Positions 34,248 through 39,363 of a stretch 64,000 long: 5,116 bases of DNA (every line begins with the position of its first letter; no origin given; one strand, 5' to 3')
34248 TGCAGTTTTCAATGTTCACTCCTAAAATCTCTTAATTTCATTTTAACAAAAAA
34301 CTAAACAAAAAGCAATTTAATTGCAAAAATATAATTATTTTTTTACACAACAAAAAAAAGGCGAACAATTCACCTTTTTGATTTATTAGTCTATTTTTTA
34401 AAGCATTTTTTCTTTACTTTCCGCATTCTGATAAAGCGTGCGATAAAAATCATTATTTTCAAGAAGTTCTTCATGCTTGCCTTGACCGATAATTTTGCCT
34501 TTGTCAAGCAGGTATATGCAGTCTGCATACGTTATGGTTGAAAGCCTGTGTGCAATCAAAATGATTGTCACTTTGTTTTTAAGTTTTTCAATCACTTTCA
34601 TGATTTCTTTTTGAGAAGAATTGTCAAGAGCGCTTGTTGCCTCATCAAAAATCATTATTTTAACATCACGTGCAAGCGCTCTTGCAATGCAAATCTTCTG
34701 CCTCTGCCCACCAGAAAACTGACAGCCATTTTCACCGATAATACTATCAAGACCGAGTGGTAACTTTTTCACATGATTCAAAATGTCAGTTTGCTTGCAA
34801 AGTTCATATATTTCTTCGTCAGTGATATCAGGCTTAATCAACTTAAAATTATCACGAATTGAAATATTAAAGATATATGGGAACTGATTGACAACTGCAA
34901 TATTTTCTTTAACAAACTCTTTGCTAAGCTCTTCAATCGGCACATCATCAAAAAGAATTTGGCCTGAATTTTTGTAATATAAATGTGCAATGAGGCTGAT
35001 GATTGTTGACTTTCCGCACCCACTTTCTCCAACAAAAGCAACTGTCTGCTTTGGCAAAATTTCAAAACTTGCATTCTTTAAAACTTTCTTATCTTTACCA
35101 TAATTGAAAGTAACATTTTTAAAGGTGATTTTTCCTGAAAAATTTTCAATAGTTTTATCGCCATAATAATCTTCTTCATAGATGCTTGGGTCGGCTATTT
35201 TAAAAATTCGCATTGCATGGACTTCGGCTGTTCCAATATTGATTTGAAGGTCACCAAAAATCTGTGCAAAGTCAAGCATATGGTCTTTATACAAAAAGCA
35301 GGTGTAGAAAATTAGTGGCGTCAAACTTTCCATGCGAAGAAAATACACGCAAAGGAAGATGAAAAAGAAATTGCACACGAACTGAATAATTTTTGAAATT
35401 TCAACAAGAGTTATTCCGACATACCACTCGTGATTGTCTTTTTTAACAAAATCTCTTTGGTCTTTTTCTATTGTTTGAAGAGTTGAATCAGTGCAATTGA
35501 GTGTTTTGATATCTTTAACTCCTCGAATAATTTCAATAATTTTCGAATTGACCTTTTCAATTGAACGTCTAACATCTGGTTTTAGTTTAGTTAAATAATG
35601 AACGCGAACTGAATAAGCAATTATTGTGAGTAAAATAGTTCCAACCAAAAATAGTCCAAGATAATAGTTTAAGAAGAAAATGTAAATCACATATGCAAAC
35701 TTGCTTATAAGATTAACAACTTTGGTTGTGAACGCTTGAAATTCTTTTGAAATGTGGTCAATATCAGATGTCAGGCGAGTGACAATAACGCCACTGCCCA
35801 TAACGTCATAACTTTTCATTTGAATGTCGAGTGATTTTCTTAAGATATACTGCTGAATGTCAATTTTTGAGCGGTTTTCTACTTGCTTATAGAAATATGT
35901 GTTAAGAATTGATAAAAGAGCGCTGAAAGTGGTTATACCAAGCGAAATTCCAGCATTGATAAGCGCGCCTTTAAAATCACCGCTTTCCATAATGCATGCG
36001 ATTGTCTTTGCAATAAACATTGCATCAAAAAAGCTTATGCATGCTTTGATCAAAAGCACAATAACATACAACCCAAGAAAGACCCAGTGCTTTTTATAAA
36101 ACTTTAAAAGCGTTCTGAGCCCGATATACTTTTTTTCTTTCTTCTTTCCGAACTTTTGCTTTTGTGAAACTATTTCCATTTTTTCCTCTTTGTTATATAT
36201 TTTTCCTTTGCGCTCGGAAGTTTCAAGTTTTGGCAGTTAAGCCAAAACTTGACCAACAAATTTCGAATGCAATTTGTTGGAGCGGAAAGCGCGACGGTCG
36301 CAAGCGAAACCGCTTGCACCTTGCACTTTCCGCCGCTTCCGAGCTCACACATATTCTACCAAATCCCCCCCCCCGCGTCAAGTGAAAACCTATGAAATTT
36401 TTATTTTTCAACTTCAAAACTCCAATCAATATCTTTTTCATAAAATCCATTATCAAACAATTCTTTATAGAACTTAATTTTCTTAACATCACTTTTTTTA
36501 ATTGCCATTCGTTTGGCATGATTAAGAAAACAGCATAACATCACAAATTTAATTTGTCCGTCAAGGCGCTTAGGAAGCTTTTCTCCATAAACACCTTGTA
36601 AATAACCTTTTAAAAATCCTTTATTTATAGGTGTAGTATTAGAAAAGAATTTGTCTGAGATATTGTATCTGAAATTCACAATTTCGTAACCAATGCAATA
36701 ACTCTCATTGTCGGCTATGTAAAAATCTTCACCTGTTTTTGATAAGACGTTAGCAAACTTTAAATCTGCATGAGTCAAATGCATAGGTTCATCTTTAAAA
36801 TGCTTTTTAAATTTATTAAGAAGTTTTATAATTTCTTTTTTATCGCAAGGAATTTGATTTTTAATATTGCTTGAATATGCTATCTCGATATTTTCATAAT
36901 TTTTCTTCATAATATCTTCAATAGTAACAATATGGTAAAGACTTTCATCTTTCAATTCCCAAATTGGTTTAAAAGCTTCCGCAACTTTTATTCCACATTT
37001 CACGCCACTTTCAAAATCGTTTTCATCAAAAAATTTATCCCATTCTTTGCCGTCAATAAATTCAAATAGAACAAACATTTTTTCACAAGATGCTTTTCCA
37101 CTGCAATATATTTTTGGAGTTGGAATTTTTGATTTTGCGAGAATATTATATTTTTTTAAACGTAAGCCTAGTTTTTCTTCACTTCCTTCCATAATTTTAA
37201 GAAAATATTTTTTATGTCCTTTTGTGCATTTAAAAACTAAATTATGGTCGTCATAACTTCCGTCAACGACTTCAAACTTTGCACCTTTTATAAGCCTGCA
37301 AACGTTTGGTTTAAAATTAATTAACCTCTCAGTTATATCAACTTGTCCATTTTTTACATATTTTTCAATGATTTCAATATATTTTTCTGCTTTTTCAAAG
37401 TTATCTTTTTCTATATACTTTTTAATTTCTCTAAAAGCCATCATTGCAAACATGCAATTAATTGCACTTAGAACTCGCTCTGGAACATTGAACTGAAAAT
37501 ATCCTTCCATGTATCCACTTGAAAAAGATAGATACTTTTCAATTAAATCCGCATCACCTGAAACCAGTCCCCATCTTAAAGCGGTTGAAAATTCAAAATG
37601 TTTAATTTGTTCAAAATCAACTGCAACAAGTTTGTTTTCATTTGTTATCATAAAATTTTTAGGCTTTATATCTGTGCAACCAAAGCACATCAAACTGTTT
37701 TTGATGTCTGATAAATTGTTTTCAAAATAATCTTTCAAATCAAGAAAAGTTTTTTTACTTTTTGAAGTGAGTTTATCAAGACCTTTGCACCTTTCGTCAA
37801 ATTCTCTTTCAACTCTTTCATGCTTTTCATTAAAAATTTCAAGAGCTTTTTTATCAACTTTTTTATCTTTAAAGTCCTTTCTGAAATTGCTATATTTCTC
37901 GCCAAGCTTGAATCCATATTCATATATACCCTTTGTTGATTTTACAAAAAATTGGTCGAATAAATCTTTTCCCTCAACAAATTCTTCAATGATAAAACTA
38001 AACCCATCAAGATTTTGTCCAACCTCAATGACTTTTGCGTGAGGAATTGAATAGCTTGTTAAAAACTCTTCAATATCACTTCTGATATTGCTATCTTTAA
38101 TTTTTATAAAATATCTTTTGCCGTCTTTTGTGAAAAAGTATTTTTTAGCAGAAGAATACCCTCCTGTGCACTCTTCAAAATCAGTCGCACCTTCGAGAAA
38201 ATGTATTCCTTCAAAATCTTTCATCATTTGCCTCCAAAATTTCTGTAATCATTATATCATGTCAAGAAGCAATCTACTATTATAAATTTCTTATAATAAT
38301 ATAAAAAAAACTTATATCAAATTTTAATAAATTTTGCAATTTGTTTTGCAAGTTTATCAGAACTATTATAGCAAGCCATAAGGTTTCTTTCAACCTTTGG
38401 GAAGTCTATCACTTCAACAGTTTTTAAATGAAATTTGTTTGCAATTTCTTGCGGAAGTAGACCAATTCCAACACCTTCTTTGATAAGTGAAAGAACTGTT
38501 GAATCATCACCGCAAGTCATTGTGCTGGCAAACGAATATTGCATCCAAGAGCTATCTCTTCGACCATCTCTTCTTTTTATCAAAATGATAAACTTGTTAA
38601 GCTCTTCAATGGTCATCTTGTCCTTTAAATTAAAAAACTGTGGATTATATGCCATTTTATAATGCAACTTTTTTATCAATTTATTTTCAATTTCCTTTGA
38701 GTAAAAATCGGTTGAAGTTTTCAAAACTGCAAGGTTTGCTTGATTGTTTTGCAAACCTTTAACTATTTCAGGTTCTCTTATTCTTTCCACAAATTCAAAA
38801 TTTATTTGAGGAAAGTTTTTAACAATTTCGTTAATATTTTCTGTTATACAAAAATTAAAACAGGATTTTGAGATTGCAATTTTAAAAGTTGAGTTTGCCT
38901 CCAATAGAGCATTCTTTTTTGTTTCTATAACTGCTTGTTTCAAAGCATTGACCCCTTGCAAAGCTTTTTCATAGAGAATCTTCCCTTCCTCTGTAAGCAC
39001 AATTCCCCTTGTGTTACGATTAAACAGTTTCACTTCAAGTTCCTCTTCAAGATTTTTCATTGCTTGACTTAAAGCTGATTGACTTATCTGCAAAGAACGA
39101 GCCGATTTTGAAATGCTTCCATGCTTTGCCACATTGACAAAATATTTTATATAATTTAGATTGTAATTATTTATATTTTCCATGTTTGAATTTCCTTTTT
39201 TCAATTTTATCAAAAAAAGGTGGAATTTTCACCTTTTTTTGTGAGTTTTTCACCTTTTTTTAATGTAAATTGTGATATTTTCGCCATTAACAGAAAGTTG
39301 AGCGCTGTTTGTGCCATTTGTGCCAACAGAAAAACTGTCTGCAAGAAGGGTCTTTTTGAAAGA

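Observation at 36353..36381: G10 homopolymer forms the spacer of a near-consensus promoter: candidate phase-variable switch for an ABC exporter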

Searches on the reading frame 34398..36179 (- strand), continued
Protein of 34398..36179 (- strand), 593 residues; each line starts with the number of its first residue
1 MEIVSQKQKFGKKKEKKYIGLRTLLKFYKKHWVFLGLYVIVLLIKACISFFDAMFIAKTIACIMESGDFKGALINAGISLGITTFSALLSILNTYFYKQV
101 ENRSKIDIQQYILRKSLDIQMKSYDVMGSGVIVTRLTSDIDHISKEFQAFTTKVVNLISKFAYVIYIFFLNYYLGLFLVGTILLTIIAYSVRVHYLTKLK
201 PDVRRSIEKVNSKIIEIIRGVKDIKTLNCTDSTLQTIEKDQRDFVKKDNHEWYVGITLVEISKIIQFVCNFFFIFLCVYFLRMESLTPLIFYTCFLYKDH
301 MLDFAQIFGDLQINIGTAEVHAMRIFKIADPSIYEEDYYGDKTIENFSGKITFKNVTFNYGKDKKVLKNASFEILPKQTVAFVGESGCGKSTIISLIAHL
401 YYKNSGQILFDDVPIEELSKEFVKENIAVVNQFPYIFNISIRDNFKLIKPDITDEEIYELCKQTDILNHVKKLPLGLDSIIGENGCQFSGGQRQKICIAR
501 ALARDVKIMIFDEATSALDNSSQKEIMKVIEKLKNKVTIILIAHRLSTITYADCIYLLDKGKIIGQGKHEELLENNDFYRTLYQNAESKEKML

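Call 67: search_solved_structures(query=window:34398-36179:-, max_evalue=1e-40)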
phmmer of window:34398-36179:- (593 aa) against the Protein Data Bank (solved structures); distinct sequences matched with E-value up to 1e-40: 217 (the best 60 are shown).
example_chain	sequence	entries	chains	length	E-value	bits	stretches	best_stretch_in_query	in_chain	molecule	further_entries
4f4c_A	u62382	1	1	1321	2.2e-120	406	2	87-582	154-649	Multidrug resistance protein pgp-1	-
9nfi_A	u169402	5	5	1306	5.5e-112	378.3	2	92-583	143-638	Permeability Glycoprotein (P-gp)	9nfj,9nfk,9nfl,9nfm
9ody_A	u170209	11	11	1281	3.7e-110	372.3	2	100-583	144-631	ATP-binding cassette, sub-family B (MDR/TAP), member 4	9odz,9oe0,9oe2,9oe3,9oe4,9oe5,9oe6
9oe1_A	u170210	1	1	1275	4.6e-110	371.9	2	100-583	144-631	ATP-binding cassette, sub-family B (MDR/TAP), member 4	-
36cg_U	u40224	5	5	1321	1.3e-109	370.4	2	21-581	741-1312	Bile salt export pump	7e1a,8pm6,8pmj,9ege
9n1y_A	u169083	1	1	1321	1.6e-109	370.2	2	21-581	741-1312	Bile salt export pump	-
7dv5_U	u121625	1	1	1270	1.6e-109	370.1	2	21-580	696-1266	Bile salt export pump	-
8pmd_A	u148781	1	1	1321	3.5e-109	369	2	21-581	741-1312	Bile salt export pump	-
6qex_A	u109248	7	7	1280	4.5e-108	365.4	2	318-582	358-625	Multidrug resistance protein 1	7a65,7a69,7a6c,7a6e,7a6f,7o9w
8gmg_A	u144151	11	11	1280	5.9e-108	365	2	318-582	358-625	ATP-dependent translocase ABCB1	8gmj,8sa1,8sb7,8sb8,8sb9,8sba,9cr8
7qkr_A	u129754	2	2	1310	7.4e-108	364.7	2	129-583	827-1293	Plasma membrane ATP-binding cassette transporter required for the export of a-factor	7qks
8y6h_A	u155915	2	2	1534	1e-107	364.2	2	318-582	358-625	ATP-dependent translocase ABCB1,mNeonGreen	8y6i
8sa0_A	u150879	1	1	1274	1.1e-107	364.1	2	318-582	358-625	ATP-dependent translocase ABCB1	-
6ujr_A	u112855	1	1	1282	2.9e-107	362.7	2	318-583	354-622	ATP-dependent translocase ABCB1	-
6c0v_A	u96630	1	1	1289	3e-107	362.7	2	318-582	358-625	Multidrug resistance protein 1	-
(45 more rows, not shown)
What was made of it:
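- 34398..36179 (-): ABC exporter, an ABCB/MsbA-type half-transporter of 593 aa. This is the gene under control. The closest solved structures are P-glycoprotein, BSEP and MsbA (call 67).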

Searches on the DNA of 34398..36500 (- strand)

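Call 8: search_rna_families(source=window, start=36100, end=36500, threshold=evalue, max_evalue=10, show_alignments=3)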
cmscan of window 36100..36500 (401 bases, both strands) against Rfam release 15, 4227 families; matches with E-value up to 10: 5.
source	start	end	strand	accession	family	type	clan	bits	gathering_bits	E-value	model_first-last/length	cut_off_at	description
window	36193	36283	+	RF03162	TD-2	Gene; sRNA;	CL00124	25.7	48.7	0.094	1-98/98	no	TD-2 RNA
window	36203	36272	+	RF02019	mir-1265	Gene; miRNA;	-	19.7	79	0.21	1-82/82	no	mir-1265 microRNA precursor family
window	36277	36449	-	RF01295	SCARNA7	Gene; snRNA; snoRNA; scaRNA;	-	17.3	65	0.03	1-330/330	no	Small Cajal body-specific RNA 7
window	36221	36254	+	RF00669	mir-96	Gene; miRNA;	-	16.9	65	0.93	1-78/78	no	mir-96 microRNA precursor family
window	36453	36483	-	RF00099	SNORD22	Gene; snRNA; snoRNA; CD-box;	-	14.2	50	3.2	91-121/126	no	Small nucleolar RNA SNORD22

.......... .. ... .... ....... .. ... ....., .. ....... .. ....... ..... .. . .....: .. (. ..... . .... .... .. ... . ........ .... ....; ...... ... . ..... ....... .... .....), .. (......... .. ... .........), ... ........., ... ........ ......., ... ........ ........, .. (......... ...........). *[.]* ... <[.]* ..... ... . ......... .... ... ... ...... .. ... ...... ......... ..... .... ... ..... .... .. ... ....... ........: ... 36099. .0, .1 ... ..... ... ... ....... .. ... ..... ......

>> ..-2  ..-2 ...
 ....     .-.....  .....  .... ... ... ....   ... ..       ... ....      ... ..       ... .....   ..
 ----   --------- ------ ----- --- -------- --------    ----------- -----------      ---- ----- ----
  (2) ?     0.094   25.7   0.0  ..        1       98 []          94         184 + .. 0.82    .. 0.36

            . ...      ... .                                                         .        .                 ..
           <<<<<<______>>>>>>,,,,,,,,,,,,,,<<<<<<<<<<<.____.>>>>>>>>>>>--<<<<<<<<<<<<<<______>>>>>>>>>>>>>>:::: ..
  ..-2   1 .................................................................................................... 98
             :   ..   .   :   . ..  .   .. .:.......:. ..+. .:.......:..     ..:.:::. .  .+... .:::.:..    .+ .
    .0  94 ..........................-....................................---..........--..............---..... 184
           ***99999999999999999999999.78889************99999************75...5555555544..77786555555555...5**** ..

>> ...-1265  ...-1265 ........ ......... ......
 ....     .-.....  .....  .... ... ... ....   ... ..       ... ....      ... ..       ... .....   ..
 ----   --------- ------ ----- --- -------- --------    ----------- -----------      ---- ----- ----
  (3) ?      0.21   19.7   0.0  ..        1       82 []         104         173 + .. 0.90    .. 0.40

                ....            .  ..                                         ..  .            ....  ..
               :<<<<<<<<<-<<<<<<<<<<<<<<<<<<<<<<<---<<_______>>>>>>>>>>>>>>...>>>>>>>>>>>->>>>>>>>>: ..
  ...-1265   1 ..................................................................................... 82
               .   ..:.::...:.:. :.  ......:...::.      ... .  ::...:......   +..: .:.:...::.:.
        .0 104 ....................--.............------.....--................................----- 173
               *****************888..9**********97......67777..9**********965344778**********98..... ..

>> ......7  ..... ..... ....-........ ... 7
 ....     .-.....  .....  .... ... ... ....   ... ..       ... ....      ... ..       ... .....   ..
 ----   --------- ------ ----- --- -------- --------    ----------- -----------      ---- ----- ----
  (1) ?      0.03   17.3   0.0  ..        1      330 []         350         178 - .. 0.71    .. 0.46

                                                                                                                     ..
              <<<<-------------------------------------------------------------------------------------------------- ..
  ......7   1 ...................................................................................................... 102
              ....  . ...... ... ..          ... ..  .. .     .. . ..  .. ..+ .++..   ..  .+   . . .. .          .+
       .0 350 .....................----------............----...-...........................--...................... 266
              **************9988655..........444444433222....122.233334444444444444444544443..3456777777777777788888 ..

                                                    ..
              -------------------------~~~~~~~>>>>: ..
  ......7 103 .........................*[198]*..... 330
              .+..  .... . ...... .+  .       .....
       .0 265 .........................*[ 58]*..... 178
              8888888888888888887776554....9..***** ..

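Call 65: search_rna_families(source=L024, start=2750, end=3050, threshold=evalue, max_evalue=1)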
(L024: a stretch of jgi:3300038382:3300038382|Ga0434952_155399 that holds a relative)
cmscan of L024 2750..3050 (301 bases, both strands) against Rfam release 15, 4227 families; matches with E-value up to 1: 2.
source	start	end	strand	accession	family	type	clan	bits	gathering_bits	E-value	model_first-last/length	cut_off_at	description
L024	2911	2960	-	RF03785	mir-974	Gene; miRNA;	-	21.6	90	0.082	1-91/91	no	mir-974 microRNA precursor family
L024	2835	2977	-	RF02616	SSRC8_2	Gene; sRNA;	-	11.7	72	0.43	1-281/281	no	Streptococcus sRNA 8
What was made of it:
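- On Known structured RNA families (Rfam riboswitches, leaders, ribozymes): Only chance-level hits occur in the leader of the window and of L024 (calls 8, 65).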

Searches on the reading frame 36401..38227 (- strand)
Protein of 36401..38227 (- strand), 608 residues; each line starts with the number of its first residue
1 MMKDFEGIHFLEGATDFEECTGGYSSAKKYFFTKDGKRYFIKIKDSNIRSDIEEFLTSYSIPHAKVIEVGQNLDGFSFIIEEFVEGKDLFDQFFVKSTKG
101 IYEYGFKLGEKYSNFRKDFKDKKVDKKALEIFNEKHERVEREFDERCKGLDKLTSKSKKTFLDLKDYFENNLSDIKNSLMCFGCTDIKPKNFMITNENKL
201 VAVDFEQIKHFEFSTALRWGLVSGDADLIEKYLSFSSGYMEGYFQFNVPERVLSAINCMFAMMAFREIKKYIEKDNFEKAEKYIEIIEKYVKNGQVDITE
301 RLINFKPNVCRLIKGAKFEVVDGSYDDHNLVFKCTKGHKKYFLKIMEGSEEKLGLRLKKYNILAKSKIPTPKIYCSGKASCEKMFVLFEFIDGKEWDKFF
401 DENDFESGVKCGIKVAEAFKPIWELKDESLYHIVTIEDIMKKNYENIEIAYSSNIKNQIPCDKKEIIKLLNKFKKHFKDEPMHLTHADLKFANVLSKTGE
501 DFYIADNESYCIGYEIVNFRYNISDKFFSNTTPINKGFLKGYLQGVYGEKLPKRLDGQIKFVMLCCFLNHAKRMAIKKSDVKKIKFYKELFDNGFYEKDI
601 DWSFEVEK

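Call 5: search_protein_families(library=pfam, proteins=[window:36401-38227:-])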
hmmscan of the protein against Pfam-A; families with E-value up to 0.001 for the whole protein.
window:36401-38227:- (608 aa): 1 family
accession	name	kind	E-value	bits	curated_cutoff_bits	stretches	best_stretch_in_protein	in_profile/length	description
PF01636.29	APH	-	5.3e-08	33.3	23.2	0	328-497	10-183/239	Phosphotransferase enzyme family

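Call 11: find_encoding_contigs(protein=window:36401-38227:-, flank=3000, max_places=10)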
Protein window:36401-38227:- (608 aa): no gene with exactly this product is on record in the collection.

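Call 41: search_protein_families(library=ncbifam, proteins=[window:36401-38227:-], max_evalue=0.00001)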
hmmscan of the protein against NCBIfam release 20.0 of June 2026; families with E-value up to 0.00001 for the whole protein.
window:36401-38227:- (608 aa): 0 families

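Call 68: search_solved_structures(query=window:36401-38227:-, max_evalue=0.01)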
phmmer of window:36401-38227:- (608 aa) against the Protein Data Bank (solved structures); distinct sequences matched with E-value up to 0.01: 0.

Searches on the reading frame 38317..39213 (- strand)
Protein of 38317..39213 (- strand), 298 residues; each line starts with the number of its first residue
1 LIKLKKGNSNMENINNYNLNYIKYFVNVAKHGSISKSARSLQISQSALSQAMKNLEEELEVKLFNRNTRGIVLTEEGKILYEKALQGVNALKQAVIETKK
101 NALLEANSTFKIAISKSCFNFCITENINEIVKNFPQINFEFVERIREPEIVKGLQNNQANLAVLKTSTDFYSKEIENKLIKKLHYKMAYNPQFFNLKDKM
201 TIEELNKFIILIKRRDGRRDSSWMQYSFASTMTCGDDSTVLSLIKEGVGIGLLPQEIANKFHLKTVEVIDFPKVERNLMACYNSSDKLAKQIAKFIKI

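Call 5: search_protein_families(library=pfam, proteins=[window:38317-39213:-])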
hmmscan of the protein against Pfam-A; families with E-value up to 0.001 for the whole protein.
window:38317-39213:- (298 aa): 2 families
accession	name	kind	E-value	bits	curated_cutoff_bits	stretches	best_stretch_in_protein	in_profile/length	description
PF00126.33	HTH_1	-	1.7e-22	79.5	26.6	1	19-78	1-60/60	Bacterial regulatory helix-turn-helix protein, lysR family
PF03466.25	LysR_substrate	-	5.6e-10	39.4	28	1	108-297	6-202/209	LysR substrate binding domain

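Call 21: find_encoding_contigs(protein=window:38317-39213:-, flank=3500, max_places=10)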
Protein window:38317-39213:- (298 aa): no gene with exactly this product is on record in the collection.
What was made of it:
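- Tried and rejected: Exact-protein look-ups: the window's APH-like and LysR proteins are not on record (calls 11, 21).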

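Call 41: search_protein_families(library=ncbifam, proteins=[window:38317-39213:-], max_evalue=0.00001)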
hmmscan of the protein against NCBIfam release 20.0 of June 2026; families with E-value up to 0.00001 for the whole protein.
window:38317-39213:- (298 aa): 53 families (the best 25 are shown)
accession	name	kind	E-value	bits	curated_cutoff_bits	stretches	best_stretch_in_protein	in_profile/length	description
NF040786.1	LysR_Sec_metab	equivalog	4.5e-32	111.2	250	1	18-297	2-292/298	selenium metabolism-associated LysR family transcriptional regulator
NF053705.1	TransRegGltCGpos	equivalog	6.2e-27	94.6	350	1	19-293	3-283/300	glutamate biosynthesis transcriptional regulator GltC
NF047520.1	trans_act_CidR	equivalog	9.5e-27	93.9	415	1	19-296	3-285/292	cidABC operon transcriptional activator CidR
NF045775.1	acetoin_reg_AlsR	exception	4e-26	92.2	430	1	18-297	2-286/290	acetoin biosynthesis transcriptional regulator AlsR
NF008416.0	PRK11242.1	equivalog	4e-24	85.4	277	1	20-268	4-257/300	transcriptional regulator CynR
NF047354.1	trans_reg_GltC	equivalog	4.3e-23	82.3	300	1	20-177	4-159/290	glutamate biosynthesis transcriptional regulator GltC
NF040889.1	trans_reg_YeiE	equivalog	6.4e-23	81.4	480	1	19-297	5-284/288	DNA-binding transcriptional regulator YeiE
NF008095.0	PRK10837.1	subfamily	4e-22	78.8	281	1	19-297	5-284/290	LysR family transcriptional regulator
TIGR03339.1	phn_lysR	subfamily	1.1e-21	77.3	341.1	1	22-297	2-277/279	aminoethylphosphonate catabolism associated LysR family transcriptional regulator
NF007439.0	PRK09986.1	equivalog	1.6e-21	76.9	290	1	11-268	1-263/296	LysR family transcriptional regulator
TIGR03418.1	chol_sulf_TF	equivalog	7.7e-21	74.4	324.8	1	18-208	2-184/291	choline sulfate utilization transcriptional regulator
NF007491.0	PRK10086.1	equivalog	2.6e-20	72.5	316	1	6-142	6-139/313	DNA-binding transcriptional regulator DsdC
NF007307.0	PRK09791.1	equivalog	3.8e-19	68.9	336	1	18-176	6-162/302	LysR family transcriptional regulator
NF052373.1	TransRegAceRAcin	equivalog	6.5e-19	68.4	500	1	16-271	2-259/294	HTH-type transcriptional regulator AceR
NF008352.0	PRK11139.1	subfamily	9e-19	67.7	288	1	19-227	8-204/305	transcriptional regulator GcvA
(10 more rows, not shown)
